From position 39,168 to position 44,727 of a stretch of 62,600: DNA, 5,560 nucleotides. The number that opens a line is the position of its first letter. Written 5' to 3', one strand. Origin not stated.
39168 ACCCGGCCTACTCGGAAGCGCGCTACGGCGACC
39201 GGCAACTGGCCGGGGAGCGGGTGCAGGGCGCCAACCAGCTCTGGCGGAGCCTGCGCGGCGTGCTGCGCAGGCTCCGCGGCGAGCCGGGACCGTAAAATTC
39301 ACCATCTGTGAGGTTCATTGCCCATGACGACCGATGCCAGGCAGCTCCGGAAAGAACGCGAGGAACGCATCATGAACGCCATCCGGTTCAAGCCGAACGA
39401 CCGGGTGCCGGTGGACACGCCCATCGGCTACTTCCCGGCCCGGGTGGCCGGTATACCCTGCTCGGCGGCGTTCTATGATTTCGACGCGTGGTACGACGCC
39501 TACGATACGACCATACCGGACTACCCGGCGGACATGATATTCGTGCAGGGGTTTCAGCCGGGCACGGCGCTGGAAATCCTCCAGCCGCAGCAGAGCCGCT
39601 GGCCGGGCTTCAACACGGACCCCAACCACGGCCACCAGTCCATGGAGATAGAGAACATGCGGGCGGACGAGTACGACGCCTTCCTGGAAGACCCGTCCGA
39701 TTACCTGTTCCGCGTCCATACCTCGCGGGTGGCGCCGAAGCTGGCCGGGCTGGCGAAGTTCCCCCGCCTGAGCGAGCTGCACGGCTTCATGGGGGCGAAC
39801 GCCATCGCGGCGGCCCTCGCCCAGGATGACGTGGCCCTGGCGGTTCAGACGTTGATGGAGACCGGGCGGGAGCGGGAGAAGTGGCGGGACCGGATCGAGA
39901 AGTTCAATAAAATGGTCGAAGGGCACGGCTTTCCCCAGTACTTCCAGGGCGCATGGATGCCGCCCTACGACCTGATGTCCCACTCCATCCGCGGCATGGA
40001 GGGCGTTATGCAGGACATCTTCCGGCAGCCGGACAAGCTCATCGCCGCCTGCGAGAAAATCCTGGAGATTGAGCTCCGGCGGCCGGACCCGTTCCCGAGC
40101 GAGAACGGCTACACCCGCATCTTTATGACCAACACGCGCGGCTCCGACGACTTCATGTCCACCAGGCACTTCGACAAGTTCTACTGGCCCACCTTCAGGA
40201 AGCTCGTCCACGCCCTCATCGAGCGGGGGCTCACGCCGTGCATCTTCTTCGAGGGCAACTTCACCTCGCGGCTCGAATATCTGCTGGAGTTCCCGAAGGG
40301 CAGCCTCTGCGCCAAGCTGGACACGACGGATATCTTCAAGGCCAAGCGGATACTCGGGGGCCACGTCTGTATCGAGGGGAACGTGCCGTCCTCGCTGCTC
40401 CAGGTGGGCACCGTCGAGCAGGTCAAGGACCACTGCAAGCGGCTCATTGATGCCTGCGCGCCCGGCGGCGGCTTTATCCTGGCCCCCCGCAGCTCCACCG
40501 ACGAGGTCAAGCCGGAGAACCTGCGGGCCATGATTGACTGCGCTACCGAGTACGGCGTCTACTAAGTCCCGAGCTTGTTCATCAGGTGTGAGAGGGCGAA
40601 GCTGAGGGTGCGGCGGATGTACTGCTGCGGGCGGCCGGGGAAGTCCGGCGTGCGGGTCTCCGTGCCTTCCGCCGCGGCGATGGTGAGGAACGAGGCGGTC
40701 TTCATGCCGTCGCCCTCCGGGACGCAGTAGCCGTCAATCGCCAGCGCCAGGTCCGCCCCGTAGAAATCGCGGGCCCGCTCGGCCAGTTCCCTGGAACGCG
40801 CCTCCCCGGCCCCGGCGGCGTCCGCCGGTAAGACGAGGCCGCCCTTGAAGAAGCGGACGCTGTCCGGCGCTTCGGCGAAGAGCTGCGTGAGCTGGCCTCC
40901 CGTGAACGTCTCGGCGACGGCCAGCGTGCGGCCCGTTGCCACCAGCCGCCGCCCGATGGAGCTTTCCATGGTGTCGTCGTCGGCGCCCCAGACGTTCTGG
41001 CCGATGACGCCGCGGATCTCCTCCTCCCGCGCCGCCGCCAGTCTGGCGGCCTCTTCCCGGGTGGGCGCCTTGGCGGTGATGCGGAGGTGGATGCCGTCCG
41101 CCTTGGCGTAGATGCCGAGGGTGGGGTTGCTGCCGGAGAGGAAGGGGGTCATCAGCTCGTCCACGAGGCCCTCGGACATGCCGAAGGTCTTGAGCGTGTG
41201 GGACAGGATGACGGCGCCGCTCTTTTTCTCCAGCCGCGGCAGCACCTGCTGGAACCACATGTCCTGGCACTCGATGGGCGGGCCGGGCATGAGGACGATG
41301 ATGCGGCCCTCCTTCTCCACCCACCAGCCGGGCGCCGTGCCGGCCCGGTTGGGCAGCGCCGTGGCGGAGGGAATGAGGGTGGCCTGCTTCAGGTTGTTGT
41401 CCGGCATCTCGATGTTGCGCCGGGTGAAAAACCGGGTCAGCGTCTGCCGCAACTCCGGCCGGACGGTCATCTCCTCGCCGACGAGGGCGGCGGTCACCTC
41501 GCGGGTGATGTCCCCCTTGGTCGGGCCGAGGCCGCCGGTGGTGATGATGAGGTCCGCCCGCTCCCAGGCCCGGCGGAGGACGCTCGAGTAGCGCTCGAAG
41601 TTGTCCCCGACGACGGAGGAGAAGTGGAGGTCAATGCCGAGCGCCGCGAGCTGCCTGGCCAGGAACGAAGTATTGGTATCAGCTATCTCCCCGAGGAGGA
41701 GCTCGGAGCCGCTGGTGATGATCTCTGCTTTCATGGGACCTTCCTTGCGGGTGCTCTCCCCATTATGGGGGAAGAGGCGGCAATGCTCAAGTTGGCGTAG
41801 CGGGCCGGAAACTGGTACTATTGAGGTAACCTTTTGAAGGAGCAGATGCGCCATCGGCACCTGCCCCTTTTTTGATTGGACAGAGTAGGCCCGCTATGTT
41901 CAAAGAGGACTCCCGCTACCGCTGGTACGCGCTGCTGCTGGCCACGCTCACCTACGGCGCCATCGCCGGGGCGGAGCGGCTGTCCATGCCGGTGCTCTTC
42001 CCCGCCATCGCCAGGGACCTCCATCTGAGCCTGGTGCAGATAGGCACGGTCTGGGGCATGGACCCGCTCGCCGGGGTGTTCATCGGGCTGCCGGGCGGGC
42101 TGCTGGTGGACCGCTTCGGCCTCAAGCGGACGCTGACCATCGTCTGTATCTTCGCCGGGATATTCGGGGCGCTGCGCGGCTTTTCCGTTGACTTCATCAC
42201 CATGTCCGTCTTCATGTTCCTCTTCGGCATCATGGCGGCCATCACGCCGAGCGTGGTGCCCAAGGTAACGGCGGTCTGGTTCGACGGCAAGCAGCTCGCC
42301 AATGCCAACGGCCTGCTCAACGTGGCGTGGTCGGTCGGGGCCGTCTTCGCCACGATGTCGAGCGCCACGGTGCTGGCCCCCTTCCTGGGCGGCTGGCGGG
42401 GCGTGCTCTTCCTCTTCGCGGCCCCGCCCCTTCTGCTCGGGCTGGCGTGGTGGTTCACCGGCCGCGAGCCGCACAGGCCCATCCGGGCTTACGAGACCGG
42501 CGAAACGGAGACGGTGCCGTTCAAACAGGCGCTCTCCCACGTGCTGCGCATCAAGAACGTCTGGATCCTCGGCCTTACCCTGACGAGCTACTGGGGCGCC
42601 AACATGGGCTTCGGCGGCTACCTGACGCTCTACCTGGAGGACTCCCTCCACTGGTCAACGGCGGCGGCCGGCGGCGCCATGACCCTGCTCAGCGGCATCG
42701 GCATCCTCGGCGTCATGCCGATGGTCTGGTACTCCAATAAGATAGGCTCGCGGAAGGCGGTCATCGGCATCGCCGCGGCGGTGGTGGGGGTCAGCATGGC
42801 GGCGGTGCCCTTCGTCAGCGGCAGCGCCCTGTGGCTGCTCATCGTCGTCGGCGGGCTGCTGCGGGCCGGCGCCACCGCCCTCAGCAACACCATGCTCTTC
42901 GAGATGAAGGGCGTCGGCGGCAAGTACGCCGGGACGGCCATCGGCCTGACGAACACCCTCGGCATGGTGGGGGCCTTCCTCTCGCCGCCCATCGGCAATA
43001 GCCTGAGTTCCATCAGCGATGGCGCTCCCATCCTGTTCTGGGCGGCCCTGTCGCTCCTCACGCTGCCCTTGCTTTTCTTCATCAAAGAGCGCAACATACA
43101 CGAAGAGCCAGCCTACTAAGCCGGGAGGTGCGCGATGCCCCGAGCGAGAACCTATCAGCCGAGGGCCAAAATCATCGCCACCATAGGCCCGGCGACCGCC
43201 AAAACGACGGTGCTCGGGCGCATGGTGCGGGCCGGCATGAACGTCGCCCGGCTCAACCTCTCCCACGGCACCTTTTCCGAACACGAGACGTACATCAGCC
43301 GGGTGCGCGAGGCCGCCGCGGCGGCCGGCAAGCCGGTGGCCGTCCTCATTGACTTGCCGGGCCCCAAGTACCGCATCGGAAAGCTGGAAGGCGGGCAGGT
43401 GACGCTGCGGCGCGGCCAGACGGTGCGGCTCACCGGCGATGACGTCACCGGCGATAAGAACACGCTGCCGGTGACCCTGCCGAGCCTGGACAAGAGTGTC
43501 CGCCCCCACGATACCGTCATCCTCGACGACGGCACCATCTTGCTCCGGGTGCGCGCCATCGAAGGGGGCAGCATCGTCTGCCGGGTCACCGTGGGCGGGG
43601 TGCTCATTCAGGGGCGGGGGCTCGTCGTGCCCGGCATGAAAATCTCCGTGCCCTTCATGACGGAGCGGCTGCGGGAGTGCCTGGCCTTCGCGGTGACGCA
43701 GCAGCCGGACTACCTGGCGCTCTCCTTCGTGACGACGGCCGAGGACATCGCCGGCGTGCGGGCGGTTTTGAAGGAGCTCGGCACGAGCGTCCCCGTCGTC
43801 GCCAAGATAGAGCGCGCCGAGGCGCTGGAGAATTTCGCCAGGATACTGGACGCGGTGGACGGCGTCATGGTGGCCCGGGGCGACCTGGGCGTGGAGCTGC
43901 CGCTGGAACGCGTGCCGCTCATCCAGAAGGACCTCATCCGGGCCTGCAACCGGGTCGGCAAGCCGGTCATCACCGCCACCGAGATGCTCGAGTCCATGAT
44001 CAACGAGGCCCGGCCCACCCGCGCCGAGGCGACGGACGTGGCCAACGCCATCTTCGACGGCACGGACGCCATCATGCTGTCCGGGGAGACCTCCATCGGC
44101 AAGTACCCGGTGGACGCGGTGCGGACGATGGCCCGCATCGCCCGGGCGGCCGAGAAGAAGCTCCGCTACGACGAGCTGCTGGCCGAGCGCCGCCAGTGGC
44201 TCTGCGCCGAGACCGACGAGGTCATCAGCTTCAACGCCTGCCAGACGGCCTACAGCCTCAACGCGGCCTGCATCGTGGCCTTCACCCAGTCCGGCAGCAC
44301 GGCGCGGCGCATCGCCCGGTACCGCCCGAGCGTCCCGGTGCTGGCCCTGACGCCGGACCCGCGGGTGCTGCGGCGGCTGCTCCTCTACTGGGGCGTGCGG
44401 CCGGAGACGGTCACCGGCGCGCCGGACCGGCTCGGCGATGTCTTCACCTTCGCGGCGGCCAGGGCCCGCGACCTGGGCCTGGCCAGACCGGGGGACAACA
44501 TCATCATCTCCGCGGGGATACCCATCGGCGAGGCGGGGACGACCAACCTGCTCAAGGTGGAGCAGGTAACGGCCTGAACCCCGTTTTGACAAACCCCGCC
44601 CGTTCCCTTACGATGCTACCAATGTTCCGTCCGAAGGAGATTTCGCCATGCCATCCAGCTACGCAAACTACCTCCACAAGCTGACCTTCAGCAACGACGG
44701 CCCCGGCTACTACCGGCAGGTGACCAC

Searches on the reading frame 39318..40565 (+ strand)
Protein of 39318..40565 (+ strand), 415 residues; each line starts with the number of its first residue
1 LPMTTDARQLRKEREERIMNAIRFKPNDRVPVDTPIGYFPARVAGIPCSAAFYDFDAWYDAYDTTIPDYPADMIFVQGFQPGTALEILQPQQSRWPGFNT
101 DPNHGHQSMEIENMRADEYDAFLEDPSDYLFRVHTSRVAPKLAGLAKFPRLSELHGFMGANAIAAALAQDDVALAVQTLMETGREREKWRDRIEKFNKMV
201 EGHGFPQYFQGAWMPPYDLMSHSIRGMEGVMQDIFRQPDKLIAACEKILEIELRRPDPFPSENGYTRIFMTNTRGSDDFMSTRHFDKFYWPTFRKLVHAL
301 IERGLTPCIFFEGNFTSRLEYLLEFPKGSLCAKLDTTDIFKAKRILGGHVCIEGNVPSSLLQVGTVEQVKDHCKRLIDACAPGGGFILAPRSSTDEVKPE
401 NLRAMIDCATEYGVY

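Call 14: search_protein_families(library=pfam, proteins=[window:39318-40565:+], max_evalue=0.0001)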
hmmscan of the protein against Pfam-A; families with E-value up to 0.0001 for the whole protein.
window:39318-40565:+ (415 aa): 1 family
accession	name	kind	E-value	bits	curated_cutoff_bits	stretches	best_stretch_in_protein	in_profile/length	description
PF01208.23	URO-D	-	2.7e-18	66.6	23.9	1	214-412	144-346/346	Uroporphyrinogen decarboxylase (URO-D)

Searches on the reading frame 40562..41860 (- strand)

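Call 14: search_protein_families(library=pfam, proteins=[window:40562-41860:-], max_evalue=0.0001)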
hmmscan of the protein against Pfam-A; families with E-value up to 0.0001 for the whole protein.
window:40562-41860:- (432 aa): 3 families
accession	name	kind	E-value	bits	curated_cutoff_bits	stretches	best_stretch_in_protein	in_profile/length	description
PF00994.29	MoCF_biosynth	-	1e-34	119.7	26.6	1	46-211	1-143/144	Probable molybdopterin binding domain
PF18146.6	CinA_KH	-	6.9e-21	74.6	27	1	220-292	1-73/73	Damage-inducible protein CinA KH domain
PF02464.23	CinA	-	1.6e-15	57.5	23.5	2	296-344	2-50/155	Competence-damaged protein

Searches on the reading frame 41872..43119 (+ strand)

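Call 14: search_protein_families(library=pfam, proteins=[window:41872-43119:+], max_evalue=0.0001)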
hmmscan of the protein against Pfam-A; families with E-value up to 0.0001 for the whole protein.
window:41872-43119:+ (415 aa): 1 family
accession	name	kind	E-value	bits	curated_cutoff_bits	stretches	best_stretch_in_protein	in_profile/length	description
PF07690.21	MFS_1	-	5.3e-47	160.8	33.4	2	26-372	3-347/347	Major Facilitator Superfamily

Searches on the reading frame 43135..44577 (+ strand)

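Call 14: search_protein_families(library=pfam, proteins=[window:43135-44577:+], max_evalue=0.0001)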
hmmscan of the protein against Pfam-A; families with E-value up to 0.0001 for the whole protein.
window:43135-44577:+ (480 aa): 2 families
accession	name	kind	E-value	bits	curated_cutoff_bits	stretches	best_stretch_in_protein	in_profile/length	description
PF00224.27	PK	-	1.8e-107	359.7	30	1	10-329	3-328/328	Pyruvate kinase, barrel domain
PF02887.21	PK_C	-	2.3e-34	118.3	28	1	363-475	2-113/114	Pyruvate kinase, alpha/beta domain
